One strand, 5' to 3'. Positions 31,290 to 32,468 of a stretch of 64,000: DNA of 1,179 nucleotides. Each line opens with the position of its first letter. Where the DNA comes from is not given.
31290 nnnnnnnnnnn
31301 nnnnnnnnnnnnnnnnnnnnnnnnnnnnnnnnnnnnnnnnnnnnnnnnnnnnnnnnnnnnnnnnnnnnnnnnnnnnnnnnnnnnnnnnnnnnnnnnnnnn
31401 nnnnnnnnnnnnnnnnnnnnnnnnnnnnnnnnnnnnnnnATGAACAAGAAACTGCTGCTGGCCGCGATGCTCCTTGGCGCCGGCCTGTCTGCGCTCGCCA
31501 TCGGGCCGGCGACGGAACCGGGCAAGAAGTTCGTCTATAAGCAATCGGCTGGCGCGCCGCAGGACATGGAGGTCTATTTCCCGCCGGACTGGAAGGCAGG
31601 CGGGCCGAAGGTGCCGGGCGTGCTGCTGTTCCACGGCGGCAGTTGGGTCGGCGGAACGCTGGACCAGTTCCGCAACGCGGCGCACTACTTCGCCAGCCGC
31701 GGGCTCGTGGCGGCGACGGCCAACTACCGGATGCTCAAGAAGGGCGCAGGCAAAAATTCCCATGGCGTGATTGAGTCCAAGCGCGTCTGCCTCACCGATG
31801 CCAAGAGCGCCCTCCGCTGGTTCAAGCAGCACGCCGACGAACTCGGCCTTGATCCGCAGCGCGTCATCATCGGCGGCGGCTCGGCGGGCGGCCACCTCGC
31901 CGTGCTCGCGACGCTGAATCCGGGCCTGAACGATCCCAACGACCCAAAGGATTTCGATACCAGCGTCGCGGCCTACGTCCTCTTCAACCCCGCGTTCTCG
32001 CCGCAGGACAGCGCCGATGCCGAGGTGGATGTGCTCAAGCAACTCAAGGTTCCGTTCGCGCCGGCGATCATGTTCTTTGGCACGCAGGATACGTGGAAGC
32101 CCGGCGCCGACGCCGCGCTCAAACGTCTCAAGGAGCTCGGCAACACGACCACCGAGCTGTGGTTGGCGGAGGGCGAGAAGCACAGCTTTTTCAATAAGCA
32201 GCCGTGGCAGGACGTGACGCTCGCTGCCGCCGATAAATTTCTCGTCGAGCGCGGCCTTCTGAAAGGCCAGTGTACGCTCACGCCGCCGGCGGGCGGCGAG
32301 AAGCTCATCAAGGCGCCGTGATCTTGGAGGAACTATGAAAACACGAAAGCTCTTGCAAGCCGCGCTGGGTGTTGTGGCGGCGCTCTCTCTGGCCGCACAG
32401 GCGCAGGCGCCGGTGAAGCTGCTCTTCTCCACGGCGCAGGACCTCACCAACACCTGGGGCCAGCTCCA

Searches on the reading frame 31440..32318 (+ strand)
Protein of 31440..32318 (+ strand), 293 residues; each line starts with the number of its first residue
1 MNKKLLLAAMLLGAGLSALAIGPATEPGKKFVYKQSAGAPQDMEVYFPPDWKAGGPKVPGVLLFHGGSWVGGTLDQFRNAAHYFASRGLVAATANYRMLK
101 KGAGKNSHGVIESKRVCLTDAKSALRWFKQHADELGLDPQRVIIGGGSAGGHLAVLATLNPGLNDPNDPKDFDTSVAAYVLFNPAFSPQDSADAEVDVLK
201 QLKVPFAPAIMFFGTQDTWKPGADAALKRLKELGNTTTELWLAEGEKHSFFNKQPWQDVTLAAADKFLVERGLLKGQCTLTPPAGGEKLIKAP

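Call 22: search_protein_families(library=pfam, proteins=[window:31440-32318:+])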
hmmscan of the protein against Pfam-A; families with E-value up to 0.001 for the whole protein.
window:31440-32318:+ (293 aa): 5 families
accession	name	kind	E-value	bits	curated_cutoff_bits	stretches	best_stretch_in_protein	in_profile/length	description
PF20434.5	BD-FAE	-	3.2e-17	63.2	26.8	1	43-164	1-113/215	BD-FAE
PF07859.19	Abhydrolase_3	-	6e-15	56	25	1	118-189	49-115/210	alpha/beta hydrolase fold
PF00135.34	COesterase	-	2.1e-11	43.9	27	1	43-161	88-204/515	Carboxylesterase family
PF00326.27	Peptidase_S9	-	1.4e-06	28.4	22.6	1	76-158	2-82/213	Prolyl oligopeptidase family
PF01738.24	DLH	-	8e-05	22.8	21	1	55-265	10-204/217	Dienelactone hydrolase family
